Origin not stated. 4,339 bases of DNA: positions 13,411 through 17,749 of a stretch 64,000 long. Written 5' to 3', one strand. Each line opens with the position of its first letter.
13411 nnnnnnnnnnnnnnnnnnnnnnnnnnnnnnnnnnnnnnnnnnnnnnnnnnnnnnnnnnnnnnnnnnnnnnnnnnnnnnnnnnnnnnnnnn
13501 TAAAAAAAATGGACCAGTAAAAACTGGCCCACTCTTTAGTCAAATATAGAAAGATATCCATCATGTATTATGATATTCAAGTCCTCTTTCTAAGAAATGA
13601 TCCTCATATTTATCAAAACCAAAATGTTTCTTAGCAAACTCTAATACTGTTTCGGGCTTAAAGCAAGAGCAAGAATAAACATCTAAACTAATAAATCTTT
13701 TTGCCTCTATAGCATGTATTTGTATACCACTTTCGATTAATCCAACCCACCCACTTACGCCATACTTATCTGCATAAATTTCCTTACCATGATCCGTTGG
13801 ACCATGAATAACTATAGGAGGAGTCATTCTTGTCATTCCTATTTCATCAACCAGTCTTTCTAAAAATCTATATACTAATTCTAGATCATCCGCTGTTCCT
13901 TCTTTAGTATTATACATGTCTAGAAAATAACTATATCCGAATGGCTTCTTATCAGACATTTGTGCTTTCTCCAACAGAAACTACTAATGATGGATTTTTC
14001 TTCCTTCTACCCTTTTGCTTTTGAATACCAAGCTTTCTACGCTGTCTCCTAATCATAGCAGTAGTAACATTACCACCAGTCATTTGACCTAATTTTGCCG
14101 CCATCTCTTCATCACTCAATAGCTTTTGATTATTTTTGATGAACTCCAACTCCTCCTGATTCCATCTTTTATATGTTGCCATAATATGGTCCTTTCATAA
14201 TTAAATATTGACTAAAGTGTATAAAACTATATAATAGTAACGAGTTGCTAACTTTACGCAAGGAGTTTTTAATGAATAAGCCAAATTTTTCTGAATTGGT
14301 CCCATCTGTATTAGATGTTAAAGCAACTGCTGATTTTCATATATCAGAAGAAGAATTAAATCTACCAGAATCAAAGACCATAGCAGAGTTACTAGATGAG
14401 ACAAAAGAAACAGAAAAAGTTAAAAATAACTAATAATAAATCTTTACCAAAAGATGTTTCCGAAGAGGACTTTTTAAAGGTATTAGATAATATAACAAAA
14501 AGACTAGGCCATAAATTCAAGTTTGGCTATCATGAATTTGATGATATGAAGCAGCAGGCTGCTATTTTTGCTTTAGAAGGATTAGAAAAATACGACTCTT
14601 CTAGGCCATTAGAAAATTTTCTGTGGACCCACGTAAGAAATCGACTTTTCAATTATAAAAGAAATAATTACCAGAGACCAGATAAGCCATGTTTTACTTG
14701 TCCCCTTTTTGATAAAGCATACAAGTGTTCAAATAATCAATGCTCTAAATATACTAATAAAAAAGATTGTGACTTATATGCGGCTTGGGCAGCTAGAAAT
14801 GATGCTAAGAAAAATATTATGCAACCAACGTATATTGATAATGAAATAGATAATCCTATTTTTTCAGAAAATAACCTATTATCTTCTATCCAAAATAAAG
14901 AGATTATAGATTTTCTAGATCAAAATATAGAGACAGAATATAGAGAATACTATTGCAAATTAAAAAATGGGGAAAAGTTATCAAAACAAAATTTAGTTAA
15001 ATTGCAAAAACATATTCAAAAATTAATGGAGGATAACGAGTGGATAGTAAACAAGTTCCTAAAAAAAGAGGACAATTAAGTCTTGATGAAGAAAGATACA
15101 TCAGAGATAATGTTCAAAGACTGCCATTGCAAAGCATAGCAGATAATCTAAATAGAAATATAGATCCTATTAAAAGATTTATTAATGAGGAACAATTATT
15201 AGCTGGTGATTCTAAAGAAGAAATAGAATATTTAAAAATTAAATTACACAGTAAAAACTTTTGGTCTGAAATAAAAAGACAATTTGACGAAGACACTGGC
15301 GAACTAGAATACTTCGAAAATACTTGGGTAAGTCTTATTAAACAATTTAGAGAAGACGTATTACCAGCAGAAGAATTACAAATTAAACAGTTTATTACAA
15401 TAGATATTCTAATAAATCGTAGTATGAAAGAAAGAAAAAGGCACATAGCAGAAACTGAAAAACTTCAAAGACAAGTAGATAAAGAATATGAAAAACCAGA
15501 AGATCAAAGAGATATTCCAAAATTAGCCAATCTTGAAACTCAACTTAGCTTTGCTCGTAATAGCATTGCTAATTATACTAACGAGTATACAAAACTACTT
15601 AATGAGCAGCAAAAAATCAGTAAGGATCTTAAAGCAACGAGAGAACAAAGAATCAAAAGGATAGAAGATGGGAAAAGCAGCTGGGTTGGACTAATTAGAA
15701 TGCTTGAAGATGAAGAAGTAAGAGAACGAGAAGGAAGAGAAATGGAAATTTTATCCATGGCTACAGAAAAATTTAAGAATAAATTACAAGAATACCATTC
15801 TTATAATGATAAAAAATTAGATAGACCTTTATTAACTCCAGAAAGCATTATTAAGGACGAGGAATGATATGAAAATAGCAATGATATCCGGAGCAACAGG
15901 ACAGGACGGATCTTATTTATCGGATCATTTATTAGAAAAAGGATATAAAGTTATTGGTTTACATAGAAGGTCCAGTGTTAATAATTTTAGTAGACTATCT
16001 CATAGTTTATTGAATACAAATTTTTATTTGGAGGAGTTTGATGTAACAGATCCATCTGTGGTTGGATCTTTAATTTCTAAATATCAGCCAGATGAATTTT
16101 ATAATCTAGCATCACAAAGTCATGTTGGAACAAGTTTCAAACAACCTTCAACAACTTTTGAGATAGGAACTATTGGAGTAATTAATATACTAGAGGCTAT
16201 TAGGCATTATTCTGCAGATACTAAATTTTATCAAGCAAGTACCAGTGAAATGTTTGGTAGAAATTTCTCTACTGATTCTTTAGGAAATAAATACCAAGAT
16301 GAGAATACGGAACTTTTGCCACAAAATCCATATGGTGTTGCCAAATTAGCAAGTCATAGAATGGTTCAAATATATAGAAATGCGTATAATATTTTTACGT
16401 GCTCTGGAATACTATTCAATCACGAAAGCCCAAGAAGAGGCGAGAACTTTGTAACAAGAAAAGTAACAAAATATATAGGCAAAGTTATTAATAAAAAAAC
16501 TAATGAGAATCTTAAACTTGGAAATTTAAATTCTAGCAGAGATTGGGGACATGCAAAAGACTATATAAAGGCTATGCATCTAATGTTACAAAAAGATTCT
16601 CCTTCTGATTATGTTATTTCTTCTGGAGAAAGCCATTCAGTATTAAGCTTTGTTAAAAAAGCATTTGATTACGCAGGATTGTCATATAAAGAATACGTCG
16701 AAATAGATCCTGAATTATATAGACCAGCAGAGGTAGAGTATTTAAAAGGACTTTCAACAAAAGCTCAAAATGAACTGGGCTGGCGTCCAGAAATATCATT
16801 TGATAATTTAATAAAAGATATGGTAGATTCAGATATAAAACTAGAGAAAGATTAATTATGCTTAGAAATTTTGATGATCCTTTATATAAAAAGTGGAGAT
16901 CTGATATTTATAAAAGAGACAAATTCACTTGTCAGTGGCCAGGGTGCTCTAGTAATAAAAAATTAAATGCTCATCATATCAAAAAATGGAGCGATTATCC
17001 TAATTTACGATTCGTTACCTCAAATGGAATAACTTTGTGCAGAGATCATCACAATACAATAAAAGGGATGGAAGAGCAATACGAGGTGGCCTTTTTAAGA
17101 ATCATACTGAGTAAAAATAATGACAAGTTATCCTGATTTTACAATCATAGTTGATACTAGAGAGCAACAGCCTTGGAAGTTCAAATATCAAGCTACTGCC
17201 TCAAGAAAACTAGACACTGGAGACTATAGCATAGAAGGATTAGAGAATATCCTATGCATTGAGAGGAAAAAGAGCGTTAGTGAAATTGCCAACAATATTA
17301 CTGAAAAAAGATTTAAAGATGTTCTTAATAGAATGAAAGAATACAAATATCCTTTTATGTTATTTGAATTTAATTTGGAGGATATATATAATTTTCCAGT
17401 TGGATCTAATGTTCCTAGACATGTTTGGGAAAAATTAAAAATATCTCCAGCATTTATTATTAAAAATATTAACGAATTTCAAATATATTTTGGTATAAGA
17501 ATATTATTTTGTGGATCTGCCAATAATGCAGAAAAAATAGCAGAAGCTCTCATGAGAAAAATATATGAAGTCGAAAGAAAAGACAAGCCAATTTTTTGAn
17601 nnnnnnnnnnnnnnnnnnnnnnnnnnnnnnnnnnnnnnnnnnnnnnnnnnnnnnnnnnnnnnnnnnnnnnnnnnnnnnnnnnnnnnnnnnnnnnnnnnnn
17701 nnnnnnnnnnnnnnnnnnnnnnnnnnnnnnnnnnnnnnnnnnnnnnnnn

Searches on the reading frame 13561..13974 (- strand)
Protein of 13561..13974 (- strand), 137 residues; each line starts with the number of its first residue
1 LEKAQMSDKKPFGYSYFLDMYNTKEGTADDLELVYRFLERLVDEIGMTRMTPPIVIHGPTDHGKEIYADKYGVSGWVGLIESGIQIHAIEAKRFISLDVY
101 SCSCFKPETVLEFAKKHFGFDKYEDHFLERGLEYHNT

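Call 60: search_protein_families(library=pfam, proteins=[window:13561-13974:-], max_evalue=0.01)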
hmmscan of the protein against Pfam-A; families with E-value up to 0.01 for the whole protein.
window:13561-13974:- (137 aa): 1 family
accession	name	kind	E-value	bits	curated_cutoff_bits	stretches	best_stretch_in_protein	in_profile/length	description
PF02675.21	AdoMet_dc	-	3.8e-16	59.8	25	1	17-131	3-107/107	S-adenosylmethionine decarboxylase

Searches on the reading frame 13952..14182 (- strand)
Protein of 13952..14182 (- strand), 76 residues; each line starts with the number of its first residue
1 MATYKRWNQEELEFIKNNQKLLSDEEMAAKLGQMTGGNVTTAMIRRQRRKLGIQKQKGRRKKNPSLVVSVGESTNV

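Call 60: search_protein_families(library=pfam, proteins=[window:13952-14182:-], max_evalue=0.01)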
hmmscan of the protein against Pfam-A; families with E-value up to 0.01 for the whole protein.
window:13952-14182:- (76 aa): 1 family
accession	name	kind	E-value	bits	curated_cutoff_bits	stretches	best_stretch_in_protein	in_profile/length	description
PF05793.18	TFIIF_alpha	-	0.0069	15.5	27.1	1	4-73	40-107/528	Transcription initiation factor IIF, alpha subunit (TFIIF-alpha)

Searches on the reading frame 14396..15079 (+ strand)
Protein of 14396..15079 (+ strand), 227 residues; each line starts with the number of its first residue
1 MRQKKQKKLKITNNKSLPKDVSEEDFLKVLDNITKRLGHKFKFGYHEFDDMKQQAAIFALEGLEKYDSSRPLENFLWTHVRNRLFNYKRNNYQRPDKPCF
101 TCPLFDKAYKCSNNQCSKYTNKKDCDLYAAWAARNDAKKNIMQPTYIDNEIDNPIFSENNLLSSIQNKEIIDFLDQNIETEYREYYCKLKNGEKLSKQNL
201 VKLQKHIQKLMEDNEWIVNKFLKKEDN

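Call 60: search_protein_families(library=pfam, proteins=[window:14396-15079:+], max_evalue=0.01)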
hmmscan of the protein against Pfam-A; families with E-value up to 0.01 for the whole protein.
window:14396-15079:+ (227 aa): 2 families
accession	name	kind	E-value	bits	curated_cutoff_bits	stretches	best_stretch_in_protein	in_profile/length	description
PF04542.20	Sigma70_r2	-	9.8e-05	22.5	24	1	39-91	14-68/71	Sigma-70 region 2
PF25771.1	CC_CEP152-bind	-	0.0093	15.9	21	0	193-221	8-36/36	CEP63/DEUP1, CEP152 binding coiled coil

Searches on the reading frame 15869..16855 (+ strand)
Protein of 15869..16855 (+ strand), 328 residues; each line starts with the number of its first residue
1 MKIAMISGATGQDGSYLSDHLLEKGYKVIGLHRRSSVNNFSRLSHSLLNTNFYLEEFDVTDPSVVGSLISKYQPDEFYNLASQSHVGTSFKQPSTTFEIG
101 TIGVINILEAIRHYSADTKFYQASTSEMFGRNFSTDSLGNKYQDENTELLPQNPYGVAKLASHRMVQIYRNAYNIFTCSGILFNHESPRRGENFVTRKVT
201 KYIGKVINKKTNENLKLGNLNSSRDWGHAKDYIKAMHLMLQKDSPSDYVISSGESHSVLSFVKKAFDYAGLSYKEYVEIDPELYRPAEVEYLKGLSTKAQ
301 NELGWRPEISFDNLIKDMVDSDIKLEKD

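Call 60: search_protein_families(library=pfam, proteins=[window:15869-16855:+], max_evalue=0.01)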
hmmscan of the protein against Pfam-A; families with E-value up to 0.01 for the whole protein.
window:15869-16855:+ (328 aa): 4 families
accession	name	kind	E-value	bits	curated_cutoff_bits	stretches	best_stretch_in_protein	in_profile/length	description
PF16363.11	GDP_Man_Dehyd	-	3.9e-110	368.9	27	1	5-318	1-332/332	GDP-mannose 4,6 dehydratase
PF01370.27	Epimerase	-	4.9e-63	213.2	20.9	1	5-250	2-239/240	NAD dependent epimerase/dehydratase family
PF04321.23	RmlD_sub_bind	-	3.7e-12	46.4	27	1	5-197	4-162/287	RmlD substrate binding domain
PF02719.21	Polysacc_synt_2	-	0.00054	19.7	20.2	1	5-116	2-120/293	Polysaccharide biosynthesis protein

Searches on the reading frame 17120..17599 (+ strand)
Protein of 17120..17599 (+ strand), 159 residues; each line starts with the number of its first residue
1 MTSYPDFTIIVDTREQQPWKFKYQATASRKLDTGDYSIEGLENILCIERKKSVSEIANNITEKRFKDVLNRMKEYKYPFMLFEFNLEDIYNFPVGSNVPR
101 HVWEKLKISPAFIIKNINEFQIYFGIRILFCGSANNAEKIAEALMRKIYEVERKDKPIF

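Call 60: search_protein_families(library=pfam, proteins=[window:17120-17599:+], max_evalue=0.01)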
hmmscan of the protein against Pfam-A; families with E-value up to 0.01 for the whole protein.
window:17120-17599:+ (159 aa): 1 family
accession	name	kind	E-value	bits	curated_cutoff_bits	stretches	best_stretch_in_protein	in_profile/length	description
PF02732.21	ERCC4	-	6.8e-10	39.4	24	1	11-139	1-135/140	ERCC4 domain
